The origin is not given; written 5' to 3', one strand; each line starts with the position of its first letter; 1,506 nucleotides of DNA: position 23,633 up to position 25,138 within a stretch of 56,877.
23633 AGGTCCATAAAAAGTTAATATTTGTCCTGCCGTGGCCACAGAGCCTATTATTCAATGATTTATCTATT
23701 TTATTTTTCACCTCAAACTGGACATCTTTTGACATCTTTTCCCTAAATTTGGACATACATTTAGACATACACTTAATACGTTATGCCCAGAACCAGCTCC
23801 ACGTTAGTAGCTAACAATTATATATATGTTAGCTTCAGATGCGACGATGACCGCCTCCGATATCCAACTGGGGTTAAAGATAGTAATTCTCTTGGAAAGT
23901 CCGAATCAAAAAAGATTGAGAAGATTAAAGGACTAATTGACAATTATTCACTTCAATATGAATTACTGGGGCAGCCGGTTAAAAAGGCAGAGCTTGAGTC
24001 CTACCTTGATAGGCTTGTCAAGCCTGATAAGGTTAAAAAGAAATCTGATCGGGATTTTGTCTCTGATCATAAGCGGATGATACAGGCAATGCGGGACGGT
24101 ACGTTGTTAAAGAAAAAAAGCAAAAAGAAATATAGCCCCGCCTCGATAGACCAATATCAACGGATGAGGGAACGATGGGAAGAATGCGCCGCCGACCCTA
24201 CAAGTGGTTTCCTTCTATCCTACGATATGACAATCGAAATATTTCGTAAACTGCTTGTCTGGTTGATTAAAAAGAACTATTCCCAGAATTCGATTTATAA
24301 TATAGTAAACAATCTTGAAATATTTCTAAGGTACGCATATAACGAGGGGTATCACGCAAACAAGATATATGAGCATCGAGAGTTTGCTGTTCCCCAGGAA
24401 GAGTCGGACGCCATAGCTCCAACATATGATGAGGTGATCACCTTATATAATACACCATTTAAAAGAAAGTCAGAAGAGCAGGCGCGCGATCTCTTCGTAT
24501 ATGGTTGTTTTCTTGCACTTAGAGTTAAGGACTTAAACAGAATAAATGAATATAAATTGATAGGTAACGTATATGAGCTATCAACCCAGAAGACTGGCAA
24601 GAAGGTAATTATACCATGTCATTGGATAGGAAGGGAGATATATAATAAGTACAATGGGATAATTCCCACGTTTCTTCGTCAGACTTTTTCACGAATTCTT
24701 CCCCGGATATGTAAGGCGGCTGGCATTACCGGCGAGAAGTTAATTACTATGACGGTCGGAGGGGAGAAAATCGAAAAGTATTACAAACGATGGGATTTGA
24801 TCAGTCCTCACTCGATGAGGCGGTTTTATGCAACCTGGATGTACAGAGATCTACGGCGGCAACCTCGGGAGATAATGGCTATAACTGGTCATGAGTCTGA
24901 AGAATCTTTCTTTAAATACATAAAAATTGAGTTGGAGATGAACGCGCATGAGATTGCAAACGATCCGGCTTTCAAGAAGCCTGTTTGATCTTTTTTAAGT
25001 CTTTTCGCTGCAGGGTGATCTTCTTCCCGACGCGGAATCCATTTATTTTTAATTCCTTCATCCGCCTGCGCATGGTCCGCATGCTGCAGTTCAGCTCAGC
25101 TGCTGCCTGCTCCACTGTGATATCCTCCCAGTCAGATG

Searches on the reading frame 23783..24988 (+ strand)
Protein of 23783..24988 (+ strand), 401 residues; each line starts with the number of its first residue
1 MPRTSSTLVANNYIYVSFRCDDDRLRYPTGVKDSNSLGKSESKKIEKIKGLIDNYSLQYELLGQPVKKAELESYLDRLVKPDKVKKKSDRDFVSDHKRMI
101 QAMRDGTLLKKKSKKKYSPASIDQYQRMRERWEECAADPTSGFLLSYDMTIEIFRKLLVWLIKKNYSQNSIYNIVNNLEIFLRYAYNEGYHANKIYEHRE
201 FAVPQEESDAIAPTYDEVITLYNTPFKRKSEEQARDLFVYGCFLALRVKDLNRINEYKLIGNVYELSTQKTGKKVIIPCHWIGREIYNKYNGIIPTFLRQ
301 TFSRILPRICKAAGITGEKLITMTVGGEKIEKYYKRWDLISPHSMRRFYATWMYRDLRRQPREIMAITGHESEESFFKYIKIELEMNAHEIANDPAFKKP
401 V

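Call 9: search_protein_families(library=phrogs, proteins=[window:23783-24988:+], max_evalue=0.01)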
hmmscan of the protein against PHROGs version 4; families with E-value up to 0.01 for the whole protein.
window:23783-24988:+ (401 aa): 2 families
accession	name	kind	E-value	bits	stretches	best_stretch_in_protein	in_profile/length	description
phrog_216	-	integration and excision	2.3e-13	50.9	1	175-391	19-233/301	integrase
phrog_1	-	integration and excision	8.8e-12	46.1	1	110-391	175-444/611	integrase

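Call 55: find_related_loci(query=window:23783-24988:+, collection=viral_contigs, flank=2500)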
Query window:23783-24988:+ (401 aa) in viral_contigs; peptide patterns used: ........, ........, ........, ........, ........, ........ (x = any residue, [..] = any of these).
47 stretches matched a pattern, but none encodes a relative of the query by tblastn (E <= 1e-3).

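Call 56: find_homologous_proteins(query=window:23783-24988:+, max_evalue=1e-20)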
Query window:23783-24988:+ (401 aa): 35 proteins with E <= 1e-20 among 4264 candidates.
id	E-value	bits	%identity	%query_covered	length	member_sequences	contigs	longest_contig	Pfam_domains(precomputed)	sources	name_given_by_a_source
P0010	2.0e-270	914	100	100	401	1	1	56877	PF13102.13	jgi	jgi:integrase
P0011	5.4e-195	666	71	100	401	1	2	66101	PF00589.28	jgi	jgi:integrase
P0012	2.0e-189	648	69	100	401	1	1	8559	PF13102.13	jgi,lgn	-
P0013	4.6e-189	646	68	100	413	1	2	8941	-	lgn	-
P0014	1.6e-173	595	64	100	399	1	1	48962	PF00589.28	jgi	jgi:integrase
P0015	1.3e-168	579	64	100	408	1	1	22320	-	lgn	-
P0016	2.1e-167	575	63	100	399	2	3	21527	-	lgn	-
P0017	2.1e-165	568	63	100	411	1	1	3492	PF00589.28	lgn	-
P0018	3.4e-162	558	61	100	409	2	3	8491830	-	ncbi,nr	ncbi:tyrosine-type recombinase/integrase [Chitinophaga sancti]|nr:hypothetical protein [Chitinophaga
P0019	1.1e-161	556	60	100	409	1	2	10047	-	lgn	-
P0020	2.5e-161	555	60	100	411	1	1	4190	-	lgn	-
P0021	2.0e-159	549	58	100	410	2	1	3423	-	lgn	-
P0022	1.4e-158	546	59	100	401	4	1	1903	-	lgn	-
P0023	3.4e-158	545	59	100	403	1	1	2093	-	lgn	-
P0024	1.4e-157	543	59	100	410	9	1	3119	-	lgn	-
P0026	3.4e-152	525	58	100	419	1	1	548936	-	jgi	jgi:integrase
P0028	2.0e-136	473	55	100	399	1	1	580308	-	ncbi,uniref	ncbi:hypothetical protein ACE38W_14695 [Chitinophaga sp. Hz27]|uniref:hypothetical protein n=1 Tax=C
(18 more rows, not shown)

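Call 57: find_encoding_contigs(protein=P0018, flank=5000, max_places=2)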
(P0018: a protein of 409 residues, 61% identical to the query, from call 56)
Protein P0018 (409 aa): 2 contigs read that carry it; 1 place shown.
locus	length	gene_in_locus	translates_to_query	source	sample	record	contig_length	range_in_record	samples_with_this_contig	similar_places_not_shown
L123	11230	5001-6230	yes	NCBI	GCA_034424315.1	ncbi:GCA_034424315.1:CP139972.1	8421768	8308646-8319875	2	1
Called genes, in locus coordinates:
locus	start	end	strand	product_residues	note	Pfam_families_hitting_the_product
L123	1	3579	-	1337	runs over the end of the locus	PF07494:Reg_prop (faint), PF23748:Beta-prop_LRRK2 (faint), PF07495:Y_Y_Y, PF00512:HisKA, PF02518:HATPase_c, PF00072:Response_reg, PF00165:HTH_AraC (weak), PF12833:HTH_18, +1 more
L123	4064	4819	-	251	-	PF13340:DUF4096, PF01609:DDE_Tnp_1, PF13586:DDE_Tnp_1_2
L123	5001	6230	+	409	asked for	-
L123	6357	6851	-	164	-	-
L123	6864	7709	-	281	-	-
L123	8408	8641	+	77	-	PF03592:Terminase_2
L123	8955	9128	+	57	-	-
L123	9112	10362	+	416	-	-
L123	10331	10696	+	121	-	-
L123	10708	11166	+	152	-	-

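Call 58: find_encoding_contigs(protein=P0026, flank=5000, max_places=1)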
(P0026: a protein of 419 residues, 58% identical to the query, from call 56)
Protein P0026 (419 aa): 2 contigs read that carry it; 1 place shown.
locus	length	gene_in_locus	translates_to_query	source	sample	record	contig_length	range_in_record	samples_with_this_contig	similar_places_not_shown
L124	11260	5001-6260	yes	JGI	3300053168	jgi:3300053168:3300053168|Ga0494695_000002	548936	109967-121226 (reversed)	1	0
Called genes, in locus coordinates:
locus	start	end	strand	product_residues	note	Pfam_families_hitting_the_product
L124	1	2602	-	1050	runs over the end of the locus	PF00873:ACR_tran, PF03176:MMPL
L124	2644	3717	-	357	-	PF25917:BSH_RND, PF25954:Beta-barrel_RND_2 (weak), PF25967:RND-MFP_C, PF25975:CzcB_C (weak), PF25989:YknX_C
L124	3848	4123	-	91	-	PF01022:HTH_5, PF12840:HTH_20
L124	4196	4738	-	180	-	PF06821:Ser_hydrolase, PF12697:Abhydrolase_6 (weak)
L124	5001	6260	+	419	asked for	-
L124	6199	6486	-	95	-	PF12728:HTH_17 (weak)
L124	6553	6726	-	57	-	-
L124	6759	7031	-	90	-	-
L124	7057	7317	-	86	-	-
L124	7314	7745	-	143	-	-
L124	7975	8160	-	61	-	-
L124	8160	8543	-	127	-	-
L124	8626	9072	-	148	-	-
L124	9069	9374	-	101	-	-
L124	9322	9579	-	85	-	-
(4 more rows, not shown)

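Call 84: find_encoding_contigs(protein=P0011, flank=3000, max_places=2)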
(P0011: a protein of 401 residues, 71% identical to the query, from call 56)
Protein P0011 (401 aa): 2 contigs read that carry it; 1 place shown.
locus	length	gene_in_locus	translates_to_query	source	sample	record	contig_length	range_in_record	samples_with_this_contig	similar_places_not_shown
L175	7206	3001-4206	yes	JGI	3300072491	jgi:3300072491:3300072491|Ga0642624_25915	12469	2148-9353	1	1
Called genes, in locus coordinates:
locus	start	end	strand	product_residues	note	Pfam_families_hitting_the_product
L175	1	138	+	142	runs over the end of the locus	-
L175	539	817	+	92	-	-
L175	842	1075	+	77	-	-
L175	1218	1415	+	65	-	-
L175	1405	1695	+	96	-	-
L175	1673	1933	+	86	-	-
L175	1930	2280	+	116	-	-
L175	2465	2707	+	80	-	-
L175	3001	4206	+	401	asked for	PF00589:Phage_integrase (faint)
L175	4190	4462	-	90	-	PF08279:HTH_11 (weak)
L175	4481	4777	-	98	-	-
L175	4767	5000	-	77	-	-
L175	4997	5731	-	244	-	-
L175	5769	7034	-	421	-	PF00004:AAA, PF07728:AAA_5 (weak)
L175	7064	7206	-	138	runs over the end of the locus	PF27050:Phage_P22_Y8K6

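Call 85: find_encoding_contigs(protein=P0028, flank=3000, max_places=1)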
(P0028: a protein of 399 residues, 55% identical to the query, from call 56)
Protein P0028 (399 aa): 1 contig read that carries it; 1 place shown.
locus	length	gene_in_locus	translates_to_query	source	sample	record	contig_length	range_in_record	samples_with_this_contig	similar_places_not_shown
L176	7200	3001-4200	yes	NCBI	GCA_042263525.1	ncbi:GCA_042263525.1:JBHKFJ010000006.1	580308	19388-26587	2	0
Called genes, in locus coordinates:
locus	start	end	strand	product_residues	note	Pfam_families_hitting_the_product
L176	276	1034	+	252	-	PF00106:adh_short, PF02737:3HCDH_N (weak), PF08659:KR, PF13561:adh_short_C2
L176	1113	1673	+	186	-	PF01872:RibD_C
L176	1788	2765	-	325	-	PF12779:WXXGXW (weak)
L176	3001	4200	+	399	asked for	-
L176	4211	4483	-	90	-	PF08279:HTH_11 (faint), PF12728:HTH_17 (weak)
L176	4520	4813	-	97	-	-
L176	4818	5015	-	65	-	-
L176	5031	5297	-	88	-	-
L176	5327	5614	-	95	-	-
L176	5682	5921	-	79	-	-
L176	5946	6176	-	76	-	-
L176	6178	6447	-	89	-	-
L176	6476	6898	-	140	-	PF09643:YopX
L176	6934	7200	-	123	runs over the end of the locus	PF11750:DUF3307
